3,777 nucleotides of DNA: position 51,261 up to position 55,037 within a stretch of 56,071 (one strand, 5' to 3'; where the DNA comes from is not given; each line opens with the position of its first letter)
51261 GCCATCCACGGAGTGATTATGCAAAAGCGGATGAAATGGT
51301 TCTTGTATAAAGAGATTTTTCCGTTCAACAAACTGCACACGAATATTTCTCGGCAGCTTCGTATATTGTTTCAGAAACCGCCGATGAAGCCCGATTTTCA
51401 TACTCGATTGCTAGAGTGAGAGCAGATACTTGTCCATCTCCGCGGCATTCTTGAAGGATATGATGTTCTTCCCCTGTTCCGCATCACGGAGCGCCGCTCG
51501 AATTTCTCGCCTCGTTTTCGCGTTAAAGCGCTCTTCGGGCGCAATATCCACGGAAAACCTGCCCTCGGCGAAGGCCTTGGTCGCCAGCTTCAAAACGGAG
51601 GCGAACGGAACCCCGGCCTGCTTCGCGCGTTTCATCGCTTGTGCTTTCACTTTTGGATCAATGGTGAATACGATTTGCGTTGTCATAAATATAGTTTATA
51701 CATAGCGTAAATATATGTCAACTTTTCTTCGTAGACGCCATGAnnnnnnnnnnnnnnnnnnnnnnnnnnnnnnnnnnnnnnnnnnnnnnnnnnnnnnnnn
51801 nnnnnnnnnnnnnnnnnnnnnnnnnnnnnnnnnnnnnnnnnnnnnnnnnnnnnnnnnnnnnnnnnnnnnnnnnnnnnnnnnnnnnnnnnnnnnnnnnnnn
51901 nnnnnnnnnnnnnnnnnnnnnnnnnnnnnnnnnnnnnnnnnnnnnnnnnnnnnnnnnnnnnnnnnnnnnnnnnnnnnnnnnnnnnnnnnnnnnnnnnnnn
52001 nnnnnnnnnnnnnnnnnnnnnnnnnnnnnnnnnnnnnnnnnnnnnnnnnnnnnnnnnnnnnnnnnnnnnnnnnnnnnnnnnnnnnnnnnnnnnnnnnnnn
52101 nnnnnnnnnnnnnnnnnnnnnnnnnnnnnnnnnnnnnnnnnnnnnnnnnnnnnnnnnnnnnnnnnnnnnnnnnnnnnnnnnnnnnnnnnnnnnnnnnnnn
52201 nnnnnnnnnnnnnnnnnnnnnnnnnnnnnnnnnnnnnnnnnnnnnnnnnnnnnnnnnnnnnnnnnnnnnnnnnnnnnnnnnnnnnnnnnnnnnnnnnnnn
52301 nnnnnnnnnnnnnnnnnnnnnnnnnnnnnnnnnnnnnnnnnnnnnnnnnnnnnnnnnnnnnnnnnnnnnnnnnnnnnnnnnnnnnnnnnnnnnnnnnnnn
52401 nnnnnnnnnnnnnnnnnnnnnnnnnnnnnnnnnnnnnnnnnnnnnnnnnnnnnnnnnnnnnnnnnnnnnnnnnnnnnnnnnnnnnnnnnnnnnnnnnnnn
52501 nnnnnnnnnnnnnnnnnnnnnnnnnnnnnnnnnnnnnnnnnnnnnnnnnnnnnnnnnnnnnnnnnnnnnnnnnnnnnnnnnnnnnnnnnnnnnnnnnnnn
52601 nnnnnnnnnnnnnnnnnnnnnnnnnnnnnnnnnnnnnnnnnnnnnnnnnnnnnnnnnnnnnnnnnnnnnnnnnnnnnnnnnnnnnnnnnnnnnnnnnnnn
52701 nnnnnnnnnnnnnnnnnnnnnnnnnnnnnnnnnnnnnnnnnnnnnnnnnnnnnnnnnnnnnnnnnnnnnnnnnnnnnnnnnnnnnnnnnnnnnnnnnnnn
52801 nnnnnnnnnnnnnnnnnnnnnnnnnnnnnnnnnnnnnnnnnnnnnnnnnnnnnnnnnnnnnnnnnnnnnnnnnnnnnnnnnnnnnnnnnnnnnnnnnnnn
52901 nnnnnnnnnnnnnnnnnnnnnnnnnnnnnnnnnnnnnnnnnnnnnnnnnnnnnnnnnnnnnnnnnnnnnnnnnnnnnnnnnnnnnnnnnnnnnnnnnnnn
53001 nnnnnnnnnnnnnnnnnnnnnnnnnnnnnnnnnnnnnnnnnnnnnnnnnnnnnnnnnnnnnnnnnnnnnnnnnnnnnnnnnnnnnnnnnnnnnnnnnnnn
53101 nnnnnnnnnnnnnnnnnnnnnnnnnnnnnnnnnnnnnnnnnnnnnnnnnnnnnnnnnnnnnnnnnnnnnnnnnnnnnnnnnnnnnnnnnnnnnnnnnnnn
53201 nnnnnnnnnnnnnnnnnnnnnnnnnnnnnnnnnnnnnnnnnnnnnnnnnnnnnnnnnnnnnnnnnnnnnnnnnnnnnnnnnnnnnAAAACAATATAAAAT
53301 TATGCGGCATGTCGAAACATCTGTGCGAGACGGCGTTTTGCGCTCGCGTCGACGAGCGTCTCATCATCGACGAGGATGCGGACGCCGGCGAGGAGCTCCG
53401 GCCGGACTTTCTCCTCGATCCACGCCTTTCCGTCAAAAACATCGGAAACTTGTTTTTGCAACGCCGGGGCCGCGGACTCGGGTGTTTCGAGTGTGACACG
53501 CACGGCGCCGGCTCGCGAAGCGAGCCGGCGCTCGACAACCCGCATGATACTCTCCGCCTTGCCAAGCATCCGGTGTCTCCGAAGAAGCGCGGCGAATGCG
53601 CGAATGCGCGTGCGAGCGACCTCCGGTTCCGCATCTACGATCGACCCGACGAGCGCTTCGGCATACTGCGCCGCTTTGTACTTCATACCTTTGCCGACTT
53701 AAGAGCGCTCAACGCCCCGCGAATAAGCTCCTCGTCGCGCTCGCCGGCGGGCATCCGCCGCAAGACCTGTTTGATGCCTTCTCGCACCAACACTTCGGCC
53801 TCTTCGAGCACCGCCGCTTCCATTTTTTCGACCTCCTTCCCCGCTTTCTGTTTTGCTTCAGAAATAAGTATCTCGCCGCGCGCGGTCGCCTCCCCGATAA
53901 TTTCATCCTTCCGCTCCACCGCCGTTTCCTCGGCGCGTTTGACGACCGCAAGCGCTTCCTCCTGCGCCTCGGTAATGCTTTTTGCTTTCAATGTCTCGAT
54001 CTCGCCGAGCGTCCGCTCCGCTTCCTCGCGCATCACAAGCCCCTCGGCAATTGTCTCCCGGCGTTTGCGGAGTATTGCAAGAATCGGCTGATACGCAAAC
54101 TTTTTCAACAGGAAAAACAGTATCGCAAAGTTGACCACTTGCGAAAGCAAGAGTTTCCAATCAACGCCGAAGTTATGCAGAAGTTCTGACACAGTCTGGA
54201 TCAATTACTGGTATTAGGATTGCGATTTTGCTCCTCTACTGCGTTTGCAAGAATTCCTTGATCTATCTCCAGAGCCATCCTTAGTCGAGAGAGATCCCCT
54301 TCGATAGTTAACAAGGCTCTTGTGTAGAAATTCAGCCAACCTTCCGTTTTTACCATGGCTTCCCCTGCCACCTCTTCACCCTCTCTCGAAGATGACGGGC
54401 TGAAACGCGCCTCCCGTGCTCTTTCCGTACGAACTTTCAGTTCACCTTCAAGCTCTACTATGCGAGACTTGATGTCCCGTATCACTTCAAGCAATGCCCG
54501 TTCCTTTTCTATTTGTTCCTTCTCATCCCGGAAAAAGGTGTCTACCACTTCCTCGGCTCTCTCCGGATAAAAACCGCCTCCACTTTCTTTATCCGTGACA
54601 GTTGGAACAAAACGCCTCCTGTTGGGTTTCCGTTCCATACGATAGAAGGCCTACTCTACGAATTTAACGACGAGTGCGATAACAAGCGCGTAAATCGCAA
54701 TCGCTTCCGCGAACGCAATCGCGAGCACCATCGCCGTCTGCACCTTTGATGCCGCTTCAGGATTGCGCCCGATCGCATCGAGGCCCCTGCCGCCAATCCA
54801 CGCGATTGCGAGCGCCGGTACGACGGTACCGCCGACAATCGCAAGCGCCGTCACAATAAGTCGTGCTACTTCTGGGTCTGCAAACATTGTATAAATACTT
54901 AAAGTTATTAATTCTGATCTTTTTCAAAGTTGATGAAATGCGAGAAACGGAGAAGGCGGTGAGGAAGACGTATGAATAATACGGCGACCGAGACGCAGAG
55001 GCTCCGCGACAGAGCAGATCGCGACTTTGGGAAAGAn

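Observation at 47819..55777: F1Fo ATP synthase operon interrupted at four junctions by five extra same-strand ORFs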

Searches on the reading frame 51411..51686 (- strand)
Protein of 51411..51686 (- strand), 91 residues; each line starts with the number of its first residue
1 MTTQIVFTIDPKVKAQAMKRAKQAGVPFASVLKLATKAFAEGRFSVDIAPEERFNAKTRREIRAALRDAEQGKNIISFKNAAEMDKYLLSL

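Call 3: search_protein_families(library=pfam, proteins=[window:51411-51686:-], max_evalue=0.1)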
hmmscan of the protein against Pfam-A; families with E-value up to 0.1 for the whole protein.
window:51411-51686:- (91 aa): 1 family
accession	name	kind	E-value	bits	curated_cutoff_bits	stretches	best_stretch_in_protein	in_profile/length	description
PF13663.11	DUF4148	-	0.083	13.8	27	0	27-71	15-50/62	Domain of unknown function (DUF4148)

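Call 4: search_protein_families(library=ncbifam, proteins=[window:51411-51686:-], max_evalue=0.1)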
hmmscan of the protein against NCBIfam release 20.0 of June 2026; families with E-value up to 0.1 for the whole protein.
window:51411-51686:- (91 aa): 2 families
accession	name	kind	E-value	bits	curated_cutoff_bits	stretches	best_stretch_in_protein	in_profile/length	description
TIGR01012.1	uS2_euk_arch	equivalog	0.098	12.2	211.5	1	4-31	110-137/196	30S ribosomal protein S2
TIGR02384.1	RelB_DinJ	subfamily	0.099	12.9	45.65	0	1-70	1-72/85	type II toxin-antitoxin system RelB/DinJ family antitoxin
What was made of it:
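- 51411..51686 (-): Antitoxin, 91 aa and basic, possibly RelB/DinJ-like. TIGR02384 RelB_DinJ matches only at E 0.099 (call 4).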

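Call 5: search_protein_families(library=padloc, proteins=[window:51411-51686:-], max_evalue=1)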
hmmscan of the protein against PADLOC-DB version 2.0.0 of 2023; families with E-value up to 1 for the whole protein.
window:51411-51686:- (91 aa): 0 families

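Call 6: search_protein_families(library=phrogs, proteins=[window:51411-51686:-], max_evalue=1)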
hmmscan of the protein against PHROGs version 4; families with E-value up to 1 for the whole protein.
window:51411-51686:- (91 aa): 4 families
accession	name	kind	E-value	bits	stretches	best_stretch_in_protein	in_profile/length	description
phrog_2737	-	unknown function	2.4e-06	28.4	1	2-86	4-82/86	-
phrog_15190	-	unknown function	0.039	14.9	1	2-30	17-44/64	-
phrog_17958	-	moron, auxiliary metabolic gene and host takeover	0.073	12.3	1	16-73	21-77/682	FtsK/SpoIIIE-like protein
phrog_24122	-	unknown function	0.3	11.8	1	63-74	18-29/35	-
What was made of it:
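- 51411..51686 (-): Sits upstream of the toxin with a 9-nt gap. phrog_2737, E 2e-6 (call 6).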

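Call 59: search_solved_structures(query=window:51411-51686:-, max_evalue=1)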
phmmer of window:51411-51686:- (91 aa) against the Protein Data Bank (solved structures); distinct sequences matched with E-value up to 1: 2.
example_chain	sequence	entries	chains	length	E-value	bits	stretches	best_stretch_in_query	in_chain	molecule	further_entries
21gi_A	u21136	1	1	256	0.018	18.5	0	21-87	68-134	A designed protein Three-twist Knot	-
1z85_A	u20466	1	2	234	0.22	15.1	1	38-84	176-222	hypothetical protein TM1380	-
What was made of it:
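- On Type II TA, RelE/ParE/YafQ superfamily: No PDB match (call 59).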

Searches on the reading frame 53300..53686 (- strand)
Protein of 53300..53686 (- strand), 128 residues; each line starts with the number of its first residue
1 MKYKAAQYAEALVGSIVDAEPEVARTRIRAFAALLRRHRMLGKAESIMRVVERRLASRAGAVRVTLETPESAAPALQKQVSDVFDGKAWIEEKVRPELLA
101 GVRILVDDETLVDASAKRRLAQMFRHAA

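Call 3: search_protein_families(library=pfam, proteins=[window:53300-53686:-], max_evalue=0.1)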
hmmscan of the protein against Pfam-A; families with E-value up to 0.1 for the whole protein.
window:53300-53686:- (128 aa): 2 families
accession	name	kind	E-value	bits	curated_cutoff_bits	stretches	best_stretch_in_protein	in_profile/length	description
PF00213.23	OSCP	-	3.3e-08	34.3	22.3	1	25-123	66-168/172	ATP synthase delta (OSCP) subunit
PF07372.17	DUF1491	-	0.029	15.1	25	1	32-93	8-64/104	Protein of unknown function (DUF1491)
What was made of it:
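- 53300..53686 (-): atpH (delta/OSCP), short at 128 aa. PF00213, E 3e-8; it matches only profile positions 66-168 of 172 (call 3).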

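Call 4: search_protein_families(library=ncbifam, proteins=[window:53300-53686:-], max_evalue=0.1)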
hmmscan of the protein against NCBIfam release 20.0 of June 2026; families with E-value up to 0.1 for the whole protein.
window:53300-53686:- (128 aa): 9 families
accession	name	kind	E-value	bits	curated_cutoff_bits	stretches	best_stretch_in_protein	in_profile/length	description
NF004402.0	PRK05758.2-2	equivalog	7e-05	22.9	115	1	28-123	75-173/179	F0F1 ATP synthase subunit delta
NF009967.0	PRK13430.1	equivalog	7.3e-05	22.1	200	1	32-125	174-267/271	F0F1 ATP synthase subunit delta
NF009975.0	PRK13436.1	equivalog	0.00066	19.8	129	1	56-123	107-173/180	F0F1 ATP synthase subunit delta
NF004403.0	PRK05758.2-4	equivalog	0.0027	17.8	148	1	35-125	81-174/180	F0F1 ATP synthase subunit delta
NF041880.1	EPS_EpsF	equivalog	0.0031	16.1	900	1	19-64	101-146/492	response regulator EpsF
TIGR01145.1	ATP_synt_delta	equivalog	0.013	15.8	57.5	1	74-123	119-168/172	ATP synthase F1 subunit delta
NF004399.0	PRK05758.1-1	equivalog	0.025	14.5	160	1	87-125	136-173/179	F0F1 ATP synthase subunit delta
TIGR03321.1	alt_F1F0_F0_B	exception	0.034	13.9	224.7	1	29-123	148-241/246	alternate F1F0 ATPase, F0 subunit B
NF009969.0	PRK13434.1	equivalog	0.042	13.7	179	1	32-123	76-169/186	F0F1 ATP synthase subunit delta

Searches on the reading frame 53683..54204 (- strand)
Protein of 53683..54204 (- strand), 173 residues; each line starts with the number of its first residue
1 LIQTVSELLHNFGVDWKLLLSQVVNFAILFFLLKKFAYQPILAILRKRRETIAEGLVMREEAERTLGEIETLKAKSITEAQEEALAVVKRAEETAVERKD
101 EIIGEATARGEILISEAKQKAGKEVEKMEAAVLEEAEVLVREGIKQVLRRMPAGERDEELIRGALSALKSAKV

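Call 3: search_protein_families(library=pfam, proteins=[window:53683-54204:-], max_evalue=0.1)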
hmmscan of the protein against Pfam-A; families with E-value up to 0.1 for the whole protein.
window:53683-54204:- (173 aa): 2 families
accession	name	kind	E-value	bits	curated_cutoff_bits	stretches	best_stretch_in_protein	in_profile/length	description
PF00430.23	ATP-synt_B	-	7.2e-12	46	28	1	19-148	2-131/132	ATP synthase B/B' CF(0)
PF06188.17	HrpE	-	0.007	16.7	23.5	1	76-165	34-124/191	HrpE/YscL/FliH and V-type ATPase subunit E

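Call 4: search_protein_families(library=ncbifam, proteins=[window:53683-54204:-], max_evalue=0.1)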
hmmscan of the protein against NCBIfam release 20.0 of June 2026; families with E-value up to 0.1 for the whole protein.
window:53683-54204:- (173 aa): 24 families
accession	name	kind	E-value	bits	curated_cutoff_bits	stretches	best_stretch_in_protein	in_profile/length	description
NF011043.0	PRK14473.1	equivalog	6.6e-21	74.9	168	1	11-169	3-161/164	F0F1 ATP synthase subunit B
TIGR01144.1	ATP_synt_b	equivalog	2.7e-19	69.5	65.5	1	22-148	1-127/147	F0F1 ATP synthase subunit B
NF009987.0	PRK13453.1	equivalog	1e-15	57.9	172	1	12-137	14-139/173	F0F1 ATP synthase subunit B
NF004411.0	PRK05759.1-2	equivalog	2.6e-14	53.6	131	1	19-155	7-143/156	F0F1 ATP synthase subunit B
TIGR03321.1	alt_F1F0_F0_B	exception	1.1e-13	51.5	224.7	1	14-137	3-126/246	alternate F1F0 ATPase, F0 subunit B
NF011041.0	PRK14471.1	equivalog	4.9e-13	49.4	200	1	15-133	7-125/164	F0F1 ATP synthase subunit B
NF009992.0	PRK13461.1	equivalog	1.2e-12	47.7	127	1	14-136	3-125/159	F0F1 ATP synthase subunit B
NF011044.0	PRK14474.1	equivalog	1.7e-12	47.3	339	1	14-149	3-134/258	F0F1 ATP synthase subunit B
NF005606.0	PRK07352.1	equivalog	2.9e-11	43.5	137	1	6-153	10-154/175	F0F1 ATP synthase subunit B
NF004413.0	PRK05759.1-4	equivalog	3.2e-11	43.6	197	1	19-151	7-139/156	F0F1 ATP synthase subunit B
NF011042.0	PRK14472.1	equivalog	3.5e-09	36.9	198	1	18-168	20-170/175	F0F1 ATP synthase subunit B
NF009991.0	PRK13460.1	equivalog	4.6e-09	36.5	183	1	12-137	12-133/173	F0F1 ATP synthase subunit B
NF009961.0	PRK13428.1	equivalog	6.1e-09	35.5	328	1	20-103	5-88/445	F0F1 ATP synthase subunit B/delta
NF009988.0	PRK13454.1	equivalog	8e-08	32.3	186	1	23-165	38-175/181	F0F1 ATP synthase subunit B'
NF005607.0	PRK07353.1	equivalog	3.1e-07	30.3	131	1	22-141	26-141/155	F0F1 ATP synthase subunit B'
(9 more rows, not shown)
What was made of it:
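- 53683..54192 (-): atpF (Fo subunit b). The likely start is GTG 54192; a TTG at 54204 is the alternative. PF00430 and TIGR01144 (calls 3, 4).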

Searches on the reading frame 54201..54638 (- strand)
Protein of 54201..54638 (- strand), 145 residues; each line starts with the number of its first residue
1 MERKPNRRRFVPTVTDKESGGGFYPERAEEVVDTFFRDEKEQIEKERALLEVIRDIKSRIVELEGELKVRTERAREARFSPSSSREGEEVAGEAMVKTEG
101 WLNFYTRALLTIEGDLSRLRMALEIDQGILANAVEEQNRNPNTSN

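Call 3: search_protein_families(library=pfam, proteins=[window:54201-54638:-], max_evalue=0.1)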
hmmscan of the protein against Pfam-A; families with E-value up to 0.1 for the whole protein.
window:54201-54638:- (145 aa): 0 families

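Call 4: search_protein_families(library=ncbifam, proteins=[window:54201-54638:-], max_evalue=0.1)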
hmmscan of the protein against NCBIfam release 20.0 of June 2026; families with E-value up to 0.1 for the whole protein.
window:54201-54638:- (145 aa): 1 family
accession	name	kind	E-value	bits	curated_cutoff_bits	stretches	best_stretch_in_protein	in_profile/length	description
NF041291.1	StbC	equivalog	0.083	13.2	100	0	25-75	5-55/122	plasmid stabilization protein StbC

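Call 5: search_protein_families(library=padloc, proteins=[window:54201-54638:-], max_evalue=1)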
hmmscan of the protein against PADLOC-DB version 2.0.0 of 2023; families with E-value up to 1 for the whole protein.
window:54201-54638:- (145 aa): 0 families

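Call 6: search_protein_families(library=phrogs, proteins=[window:54201-54638:-], max_evalue=1)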
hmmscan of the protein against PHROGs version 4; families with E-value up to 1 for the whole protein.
window:54201-54638:- (145 aa): 3 families
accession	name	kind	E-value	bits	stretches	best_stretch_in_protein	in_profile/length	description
phrog_13852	-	unknown function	0.08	14.5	1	29-77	33-80/99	-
phrog_29444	-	unknown function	0.14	13.4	1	32-75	19-61/68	-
phrog_16734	-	unknown function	0.38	11.7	1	24-50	26-53/63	-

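Call 20: find_homologous_proteins(query=window:54201-54638:-, max_evalue=0.01)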
Query window:54201-54638:- (145 aa): 1 proteins with E <= 0.01 among 57 candidates.
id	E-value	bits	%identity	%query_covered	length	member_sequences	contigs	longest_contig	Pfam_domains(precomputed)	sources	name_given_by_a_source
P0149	1.2e-85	302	100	100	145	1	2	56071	-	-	-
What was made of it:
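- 54201..54638 (-): ORF145: an orphan, acidic, hydrophilic 145-aa ORF that fills the atpE|atpF gap, 12 nt after atpE and 8 nt before the GTG start of atpF. It is probably a recent insertion. No homolog among 5.8 billion clustered proteins (call 20).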

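Call 26: find_encoding_contigs(protein=window:54201-54638:-, flank=10000, max_places=6)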
Protein window:54201-54638:- (145 aa): 2 contigs read that carry it; 2 places shown.
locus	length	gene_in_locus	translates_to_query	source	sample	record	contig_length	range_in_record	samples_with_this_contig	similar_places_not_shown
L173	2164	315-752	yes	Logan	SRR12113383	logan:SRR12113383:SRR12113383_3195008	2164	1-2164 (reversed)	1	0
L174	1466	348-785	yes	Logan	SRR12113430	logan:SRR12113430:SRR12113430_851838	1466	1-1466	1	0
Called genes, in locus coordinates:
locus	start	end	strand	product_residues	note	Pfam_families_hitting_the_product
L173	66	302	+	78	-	PF00137:ATP-synt_C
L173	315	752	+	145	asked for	-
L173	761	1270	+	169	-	PF00430:ATP-synt_B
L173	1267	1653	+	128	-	PF00213:OSCP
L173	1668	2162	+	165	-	?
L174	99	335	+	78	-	PF00137:ATP-synt_C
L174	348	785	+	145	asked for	-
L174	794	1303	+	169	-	PF00430:ATP-synt_B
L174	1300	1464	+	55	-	?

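Call 38: search_protein_representatives(protein=window:54201-54638:-)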
Query: 145 residues. Proteins with E-value up to 0.001 (for the whole library): 2; up to 1e-10: 1; up to 1e-30: 1. The best 2 are listed.
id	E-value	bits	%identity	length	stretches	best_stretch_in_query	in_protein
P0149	3.9e-86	301.7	100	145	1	1-145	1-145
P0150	1.8e-07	47.2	29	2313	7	87-133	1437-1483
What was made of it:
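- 54201..54638 (-): An exhaustive HMMER search of 1.84 billion representatives gave only a weak hit to a repetitive 2313-aa protein (call 38).
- ORF145 is an orphan (calls 20, 38).
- Tried and rejected: ORF145 homology: the word-indexed search and the exhaustive HMMER search found nothing usable (calls 20, 38).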

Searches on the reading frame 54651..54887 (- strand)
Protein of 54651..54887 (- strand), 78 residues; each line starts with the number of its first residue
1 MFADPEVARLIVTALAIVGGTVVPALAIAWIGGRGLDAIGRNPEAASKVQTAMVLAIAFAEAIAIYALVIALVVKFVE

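Call 3: search_protein_families(library=pfam, proteins=[window:54651-54887:-], max_evalue=0.1)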
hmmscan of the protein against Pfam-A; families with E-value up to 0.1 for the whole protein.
window:54651-54887:- (78 aa): 1 family
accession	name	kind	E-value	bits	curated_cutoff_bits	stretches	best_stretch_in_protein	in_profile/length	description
PF00137.26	ATP-synt_C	-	1.2e-11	45.1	24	1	12-73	2-59/60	ATP synthase subunit C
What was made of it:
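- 54651..54887 (-): atpE (Fo subunit c). The motif FAEA contains the conserved carboxylate. PF00137, E 1e-11 (call 3).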
